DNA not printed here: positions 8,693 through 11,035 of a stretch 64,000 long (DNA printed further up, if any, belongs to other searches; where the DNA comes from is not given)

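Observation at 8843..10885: Beta-propeller companion protein tethered to peptidoglycan by two SPOR domains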

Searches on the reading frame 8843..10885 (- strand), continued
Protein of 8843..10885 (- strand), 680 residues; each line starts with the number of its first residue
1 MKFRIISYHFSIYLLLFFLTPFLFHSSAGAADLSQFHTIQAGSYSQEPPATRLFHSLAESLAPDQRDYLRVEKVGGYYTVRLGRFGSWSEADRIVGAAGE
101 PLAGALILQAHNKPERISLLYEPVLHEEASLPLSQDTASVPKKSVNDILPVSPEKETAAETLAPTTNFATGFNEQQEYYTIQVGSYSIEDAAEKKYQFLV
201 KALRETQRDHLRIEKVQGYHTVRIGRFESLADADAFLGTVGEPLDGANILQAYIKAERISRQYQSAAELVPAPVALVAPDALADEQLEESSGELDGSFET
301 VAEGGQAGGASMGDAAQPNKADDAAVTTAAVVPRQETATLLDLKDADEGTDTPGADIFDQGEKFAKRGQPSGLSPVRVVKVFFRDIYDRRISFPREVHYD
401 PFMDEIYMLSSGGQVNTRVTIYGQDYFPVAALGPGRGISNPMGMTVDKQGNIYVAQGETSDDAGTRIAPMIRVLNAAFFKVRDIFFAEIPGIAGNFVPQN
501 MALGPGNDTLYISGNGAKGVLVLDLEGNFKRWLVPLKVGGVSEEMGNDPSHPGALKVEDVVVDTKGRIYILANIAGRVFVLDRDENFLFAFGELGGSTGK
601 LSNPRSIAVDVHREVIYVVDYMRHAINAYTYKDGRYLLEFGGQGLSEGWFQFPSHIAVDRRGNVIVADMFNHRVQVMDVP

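Call 42: search_protein_families(library=pfam, proteins=[L015:9857-11536:+, L025:9773-11467:+, L041:9791-11416:+, L032:3451-5373:+, L073:287-1948:+, L064:6049-7491:+, L048:197-1993:+, L022:9869-13054:+], max_evalue=0.001)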
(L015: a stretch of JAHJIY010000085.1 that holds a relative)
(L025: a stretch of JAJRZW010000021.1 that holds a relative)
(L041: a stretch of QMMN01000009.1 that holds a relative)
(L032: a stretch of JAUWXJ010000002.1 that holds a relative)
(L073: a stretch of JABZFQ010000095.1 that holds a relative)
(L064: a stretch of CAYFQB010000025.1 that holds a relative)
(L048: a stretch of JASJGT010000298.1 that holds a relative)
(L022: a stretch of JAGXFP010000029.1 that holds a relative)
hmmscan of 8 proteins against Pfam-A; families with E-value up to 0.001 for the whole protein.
L015:9857-11536:+ (559 aa): 4 families
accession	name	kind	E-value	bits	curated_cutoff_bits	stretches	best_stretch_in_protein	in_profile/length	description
PF01436.27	NHL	-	2.3e-10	40.4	20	0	373-399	1-27/28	NHL repeat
PF17170.10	DUF5128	-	3.3e-07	30.2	22.9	2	286-360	51-125/321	6-bladed beta-propeller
PF06739.17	SBBP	-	1.2e-06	28.8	20.5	0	102-124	6-28/38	Beta-propeller repeat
PF08450.18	SGL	-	3.5e-06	27.3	26.3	1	274-407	82-216/246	SMP-30/Gluconolactonase/LRE-like region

L025:9773-11467:+ (564 aa): 4 families
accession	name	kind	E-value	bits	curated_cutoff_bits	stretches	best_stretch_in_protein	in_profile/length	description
PF01436.27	NHL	-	4.8e-10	39.4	20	0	365-391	1-27/28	NHL repeat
PF17170.10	DUF5128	-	3.5e-07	30.2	22.9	1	279-352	52-125/321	6-bladed beta-propeller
PF08450.18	SGL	-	7.5e-05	22.9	26.3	0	315-395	132-213/246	SMP-30/Gluconolactonase/LRE-like region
PF06739.17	SBBP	-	8.5e-05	22.9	20.5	0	137-155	11-29/38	Beta-propeller repeat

L041:9791-11416:+ (541 aa): 6 families
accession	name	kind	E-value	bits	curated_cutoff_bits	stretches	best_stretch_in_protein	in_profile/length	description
PF24125.1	Cds6_C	-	5.6e-23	81.8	27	1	434-537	2-111/111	Cds6 C-terminal NTF2-like domain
PF01436.27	NHL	-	7.1e-20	70.4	20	1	343-369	1-27/28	NHL repeat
PF17170.10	DUF5128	-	1.5e-07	31.4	22.9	0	203-278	48-120/321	6-bladed beta-propeller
PF06739.17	SBBP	-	2e-06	28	20.5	0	201-216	15-30/38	Beta-propeller repeat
PF01731.26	Arylesterase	-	0.00012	22.7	21.3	0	294-320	52-78/86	Arylesterase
PF08450.18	SGL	-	0.00032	20.8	26.3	0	208-324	50-162/246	SMP-30/Gluconolactonase/LRE-like region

L032:3451-5373:+ (640 aa): 6 families
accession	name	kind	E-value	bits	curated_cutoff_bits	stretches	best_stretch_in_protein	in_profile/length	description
PF01436.27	NHL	-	3.2e-19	68.3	20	1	319-345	1-27/28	NHL repeat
PF17170.10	DUF5128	-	6.2e-11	42.5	22.9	0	281-350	51-121/321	6-bladed beta-propeller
PF08239.17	SH3_3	-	1.5e-08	35.2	27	1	433-482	2-47/54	Bacterial SH3 domain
PF06739.17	SBBP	-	9.1e-07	29.2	20.5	0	321-336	14-29/38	Beta-propeller repeat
PF08450.18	SGL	-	1.2e-05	25.5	26.3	1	180-350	46-214/246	SMP-30/Gluconolactonase/LRE-like region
PF13399.11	LytR_C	-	0.00083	20.7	22.2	0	555-639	2-84/86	LytR cell envelope-related transcriptional attenuator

L073:287-1948:+ (553 aa): 5 families
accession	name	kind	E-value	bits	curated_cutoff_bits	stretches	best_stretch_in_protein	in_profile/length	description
PF01436.27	NHL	-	2.2e-18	65.7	20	1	320-346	1-27/28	NHL repeat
PF06739.17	SBBP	-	9e-10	38.8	20.5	0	176-195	13-32/38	Beta-propeller repeat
PF08239.17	SH3_3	-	1.7e-08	35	27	1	384-436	1-49/54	Bacterial SH3 domain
PF17170.10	DUF5128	-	9.4e-05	22.2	22.9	0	231-307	49-125/321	6-bladed beta-propeller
PF08450.18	SGL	-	0.00033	20.8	26.3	0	187-304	52-165/246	SMP-30/Gluconolactonase/LRE-like region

L064:6049-7491:+ (480 aa): 8 families
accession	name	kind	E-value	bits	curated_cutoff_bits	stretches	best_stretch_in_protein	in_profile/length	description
PF00691.25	OmpA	-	7e-21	74.9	27.2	1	379-467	2-92/98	OmpA family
PF01436.27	NHL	-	3.2e-15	55.7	20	1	293-320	1-28/28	NHL repeat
PF06739.17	SBBP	-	3.9e-15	56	20.5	0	152-171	12-30/38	Beta-propeller repeat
PF17170.10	DUF5128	-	4.8e-11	42.9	22.9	1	256-322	52-119/321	6-bladed beta-propeller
PF08450.18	SGL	-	1.2e-06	28.8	26.3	0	163-331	50-221/246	SMP-30/Gluconolactonase/LRE-like region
PF25021.1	TEN_NHL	-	0.00027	20.5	27.1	0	294-314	142-162/357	Teneurin NHL domain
PF07494.17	Reg_prop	-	0.00033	20.9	20.4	0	155-172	7-23/24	Two component regulator propeller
PF20067.5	SSL_N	-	0.00062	20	18.9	0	204-223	26-44/46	Strictosidine synthase-like, N-terminal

L048:197-1993:+ (598 aa): 3 families
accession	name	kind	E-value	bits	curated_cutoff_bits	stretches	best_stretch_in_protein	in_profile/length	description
PF01436.27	NHL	-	1e-16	60.5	20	0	328-355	2-28/28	NHL repeat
PF17170.10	DUF5128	-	9.4e-08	32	22.9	1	339-400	53-115/321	6-bladed beta-propeller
PF10282.15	Lactonase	-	3.1e-05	23.8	21.7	1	272-359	28-117/344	Lactonase, 7-bladed beta-propeller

L022:9869-13054:+ (1061 aa): 2 families
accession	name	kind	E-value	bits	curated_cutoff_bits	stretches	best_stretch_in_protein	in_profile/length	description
PF01436.27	NHL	-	2.1e-08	34.2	20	0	319-344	1-26/28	NHL repeat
PF17170.10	DUF5128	-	1.1e-06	28.5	22.9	1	282-343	53-114/321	6-bladed beta-propeller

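Call 44: search_protein_families(library=pfam, proteins=[L043:2659-4125:+, L082:2287-3966:+, L047:2708-4255:+, L060:5869-7449:+, L053:9812-11263:+, L063:580-1995:+, L029:8271-11345:+], max_evalue=0.001)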
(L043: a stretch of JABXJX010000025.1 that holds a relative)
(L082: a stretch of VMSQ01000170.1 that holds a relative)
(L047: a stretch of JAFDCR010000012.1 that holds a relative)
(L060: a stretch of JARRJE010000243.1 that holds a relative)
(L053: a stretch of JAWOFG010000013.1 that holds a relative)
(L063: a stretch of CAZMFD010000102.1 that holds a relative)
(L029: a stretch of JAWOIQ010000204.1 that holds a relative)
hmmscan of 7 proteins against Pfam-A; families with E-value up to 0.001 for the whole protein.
L043:2659-4125:+ (488 aa): 6 families
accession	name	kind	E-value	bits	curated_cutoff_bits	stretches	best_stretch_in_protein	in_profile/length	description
PF01436.27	NHL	-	3.7e-19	68.2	20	1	315-341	1-27/28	NHL repeat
PF17170.10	DUF5128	-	1.7e-11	44.3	22.9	1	278-339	52-114/321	6-bladed beta-propeller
PF06739.17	SBBP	-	2.4e-08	34.2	20.5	0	317-332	14-29/38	Beta-propeller repeat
PF08239.17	SH3_3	-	5e-07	30.2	27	1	422-471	2-47/54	Bacterial SH3 domain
PF08450.18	SGL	-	6.7e-05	23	26.3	0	174-340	44-208/246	SMP-30/Gluconolactonase/LRE-like region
PF01731.26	Arylesterase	-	0.00019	22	21.3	0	72-103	51-82/86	Arylesterase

L082:2287-3966:+ (559 aa): 6 families
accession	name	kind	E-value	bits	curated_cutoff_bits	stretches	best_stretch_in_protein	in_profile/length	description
PF08239.17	SH3_3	-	7.1e-19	68.2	27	2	384-436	1-49/54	Bacterial SH3 domain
PF01436.27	NHL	-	4.5e-15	55.3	20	1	320-346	1-27/28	NHL repeat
PF17170.10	DUF5128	-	4.3e-11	43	22.9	1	178-256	46-121/321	6-bladed beta-propeller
PF06739.17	SBBP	-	2.3e-09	37.5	20.5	0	178-195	15-32/38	Beta-propeller repeat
PF08450.18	SGL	-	3.2e-05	24.1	26.3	0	186-348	51-211/246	SMP-30/Gluconolactonase/LRE-like region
PF25021.1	TEN_NHL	-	0.00052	19.5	27.1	0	269-291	138-159/357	Teneurin NHL domain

L047:2708-4255:+ (515 aa): 2 families
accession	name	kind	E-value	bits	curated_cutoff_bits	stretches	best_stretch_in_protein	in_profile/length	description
PF01436.27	NHL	-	3.5e-09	36.7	20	0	372-395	1-22/28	NHL repeat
PF17170.10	DUF5128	-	1.3e-05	25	22.9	1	288-359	53-125/321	6-bladed beta-propeller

L060:5869-7449:+ (526 aa): 3 families
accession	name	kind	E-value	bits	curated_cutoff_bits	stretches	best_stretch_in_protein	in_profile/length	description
PF01436.27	NHL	-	4.7e-13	48.9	20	1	372-398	1-27/28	NHL repeat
PF17170.10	DUF5128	-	4.9e-05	23.1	22.9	0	287-359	53-125/321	6-bladed beta-propeller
PF01731.26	Arylesterase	-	7.8e-05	23.2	21.3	0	309-352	39-82/86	Arylesterase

L053:9812-11263:+ (483 aa): 4 families
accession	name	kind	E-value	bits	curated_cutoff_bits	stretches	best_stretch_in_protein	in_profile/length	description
PF01436.27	NHL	-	2.8e-16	59.1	20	0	374-400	1-27/28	NHL repeat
PF17170.10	DUF5128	-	2.3e-07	30.8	22.9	1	290-361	53-125/321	6-bladed beta-propeller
PF06739.17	SBBP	-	0.00021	21.6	20.5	0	175-196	12-33/38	Beta-propeller repeat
PF08450.18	SGL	-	0.00024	21.2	26.3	1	208-357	23-164/246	SMP-30/Gluconolactonase/LRE-like region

L063:580-1995:+ (471 aa): 4 families
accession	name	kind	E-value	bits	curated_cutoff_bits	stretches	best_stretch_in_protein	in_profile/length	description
PF01436.27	NHL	-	1.3e-15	56.9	20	0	362-388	1-27/28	NHL repeat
PF17170.10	DUF5128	-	7.5e-06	25.8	22.9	1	278-348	53-124/321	6-bladed beta-propeller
PF08450.18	SGL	-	6.4e-05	23.1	26.3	1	192-389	18-210/246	SMP-30/Gluconolactonase/LRE-like region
PF06739.17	SBBP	-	0.00024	21.4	20.5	0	164-185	12-33/38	Beta-propeller repeat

L029:8271-11345:+ (1024 aa): 2 families
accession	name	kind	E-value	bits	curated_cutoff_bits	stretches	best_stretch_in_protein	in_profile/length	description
PF01436.27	NHL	-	2.5e-09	37.1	20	0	318-344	1-27/28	NHL repeat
PF17170.10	DUF5128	-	1.5e-06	28.1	22.9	1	281-342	53-114/321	6-bladed beta-propeller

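Call 50: search_protein_representatives(protein=window:8846-10885:-)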
Query: 680 residues. Proteins with E-value up to 0.001 (for the whole library): 37108; up to 1e-10: 15081; up to 1e-30: 1468. The best 150 are listed.
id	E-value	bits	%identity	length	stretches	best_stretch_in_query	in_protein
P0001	0.0e+00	1531.9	100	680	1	1-680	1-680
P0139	6.6e-142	490.7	44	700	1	34-680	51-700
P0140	5.2e-141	487.8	32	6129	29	510-678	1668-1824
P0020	4.5e-138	478.0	60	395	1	292-680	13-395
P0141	1.9e-136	472.7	31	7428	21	557-678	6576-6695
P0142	6.8e-134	464.2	36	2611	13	539-679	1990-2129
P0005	2.7e-125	435.8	61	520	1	363-680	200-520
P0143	3.8e-125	435.3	35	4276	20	560-677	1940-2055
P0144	8.2e-124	430.9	31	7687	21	557-678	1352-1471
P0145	5.4e-121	421.6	45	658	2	287-680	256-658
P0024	1.2e-107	377.5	52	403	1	347-679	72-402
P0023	5.2e-106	372.1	54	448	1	356-680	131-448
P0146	1.2e-101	357.7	36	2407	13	556-677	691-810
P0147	3.4e-100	352.9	35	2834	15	545-676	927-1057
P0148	4.0e-100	352.6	36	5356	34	597-676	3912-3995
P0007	1.7e-79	284.5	40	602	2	345-679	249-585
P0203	6.5e-69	249.5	48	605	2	539-678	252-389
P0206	3.8e-68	247.0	46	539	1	375-678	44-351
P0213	4.3e-67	243.5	49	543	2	556-678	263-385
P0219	1.8e-66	241.5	48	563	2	556-679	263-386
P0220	3.9e-66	240.4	48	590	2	544-678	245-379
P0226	1.4e-65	238.5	44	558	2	505-678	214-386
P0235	1.5e-64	235.1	46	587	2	552-678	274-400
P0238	4.7e-64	233.5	42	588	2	531-679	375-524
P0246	1.9e-63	231.4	45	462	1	378-678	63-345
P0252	3.7e-63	230.5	44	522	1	372-679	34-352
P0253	4.6e-63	230.2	46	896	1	372-678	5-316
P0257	5.0e-63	230.1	42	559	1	376-679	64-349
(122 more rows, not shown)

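Call 52: predict_structure(alignment_id=A3)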
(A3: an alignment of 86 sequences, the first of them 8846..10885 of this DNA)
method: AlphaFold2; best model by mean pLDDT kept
length: 680 residues; sequences in the alignment: 86
mean_pLDDT: 80.3   pTM: 0.53
mean pLDDT of the five models: 80.3, 80.3, 79.9, 79.4, 79.0
residues with pLDDT >= 90: 434; 70-90: 78; 50-70: 28; < 50: 140
segments of 3 or more residues with pLDDT < 50: 1-4, 28-31, 127-171, 270-356
pLDDT, mean of each block of 10 residues (from residue 1): 61 86 57 79 94 95 91 94 93 91 89 89 65 36 32 30 31 79 95 96 93 95 96 94 92 93 76 39 34 31 28 31 30 30 36 48 69 90 95 96 96 86 97 94 97 97 95 97 95 91 96 97 98 92 93 97 98 97 98 94 98 97 97 97 97 98 97 97
secondary structure, 60 per line:
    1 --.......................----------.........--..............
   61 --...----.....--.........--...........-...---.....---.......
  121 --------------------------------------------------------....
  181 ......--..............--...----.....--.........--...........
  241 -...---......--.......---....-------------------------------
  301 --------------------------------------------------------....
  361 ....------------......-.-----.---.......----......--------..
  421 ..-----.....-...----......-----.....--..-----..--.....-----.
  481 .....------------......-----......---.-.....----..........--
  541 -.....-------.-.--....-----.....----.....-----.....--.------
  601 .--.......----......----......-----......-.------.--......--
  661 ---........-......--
elements in order (helices of 4 or more, strands of 3 or more residues): H3-25 E36-44 H47-60 E70-74 E77-85 H88-98 E106-110 E117-120 E177-186 H189-202 E212-216 E219-227 H230-240 E248-253 E259-262 H266-269 H357-364 E377-382 E394-400 E405-410 E419-422 E428-432 E441-446 E452-456 E470-474 E480-485 E498-503 E509-514 E520-524 E529-538 E542-546 E559-562 E568-572 E577-581 E587-591 E604-610 E615-620 E625-630 E636-641 E653-658 E664-668 E673-678

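Call 54: fold_search(model_id=the predicted structure, library=pdb)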
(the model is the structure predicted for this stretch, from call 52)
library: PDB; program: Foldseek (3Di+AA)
matches with E <= 10: 1591; with E <= 0.001: 811
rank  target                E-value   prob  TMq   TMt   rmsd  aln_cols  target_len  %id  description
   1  6xg7                  1.7e-17  1.00  0.35  0.79   5.2       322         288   21  1.3 A Resolution Structure of the of the NHL Repeat Region of D. melanogaster Thin (released 2020-12-16)
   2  6d69                  1.7e-17  1.00  0.36  0.79   4.9       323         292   21  Crystal Structure of the NHL Repeat Region of D. melanogaster Thin (released 2019-04-24)
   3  7b2r_B                1.3e-15  1.00  0.35  0.82   4.9       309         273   18  Crystal structure of NHL domain of TRIM2 (released 2021-01-13)
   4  7qrv_D                1.7e-15  1.00  0.35  0.80   4.9       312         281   18  Crystal structure of NHL domain of TRIM2 (full C-terminal) (released 2022-05-04)
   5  7qrw                  1.9e-15  1.00  0.35  0.82   3.9       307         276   19  Crystal structure of NHL domain of TRIM3 (released 2022-05-04)
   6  6fpt_B                2.2e-15  1.00  0.35  0.60   4.9       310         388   19  Crystal structure of Danio rerio Lin41 filamin-NHL domains (released 2018-05-09)
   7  7b96_A                5.1e-15  1.00  0.35  0.79   4.6       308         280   18  NHL domain of human TRIM2 (released 2022-01-12)
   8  7b2r_A                5.6e-15  1.00  0.35  0.81   4.9       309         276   18  Crystal structure of NHL domain of TRIM2 (released 2021-01-13)
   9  8j72_B                7.7e-15  1.00  0.33  0.77   4.8       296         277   21  Crystal structure of mammalian Trim71 in complex with lncRNA Trincr1 (released 2024-03-06)
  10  9jur                  8.6e-15  1.00  0.35  0.80   4.6       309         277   19  Crystal Structure of NHL domain of human E3 ubiquitin-protein ligase TRIM71 (released 2025-04-30)
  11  6fq3_A                1.9e-14  1.00  0.36  0.61   4.5       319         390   20  Crystal structure of Danio rerio Lin41 filamin-NHL domains in complex with lin-29A 5'UTR 13mer RNA (released 2018-05-09)
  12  8j72_A                2.2e-14  1.00  0.33  0.77   4.8       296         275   21  Crystal structure of mammalian Trim71 in complex with lncRNA Trincr1 (released 2024-03-06)
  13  7qrv_A                2.6e-14  1.00  0.34  0.79   5.5       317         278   17  Crystal structure of NHL domain of TRIM2 (full C-terminal) (released 2022-05-04)
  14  6qsd                  4.7e-14  1.00  0.30  0.74   7.0       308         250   19  Crystal structure of Pizza6S (released 2020-03-18)
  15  7qrx_A                5.8e-14  1.00  0.35  0.81   4.2       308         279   20  Crystal structure of NHL domain of TRIM71 (released 2022-05-04)
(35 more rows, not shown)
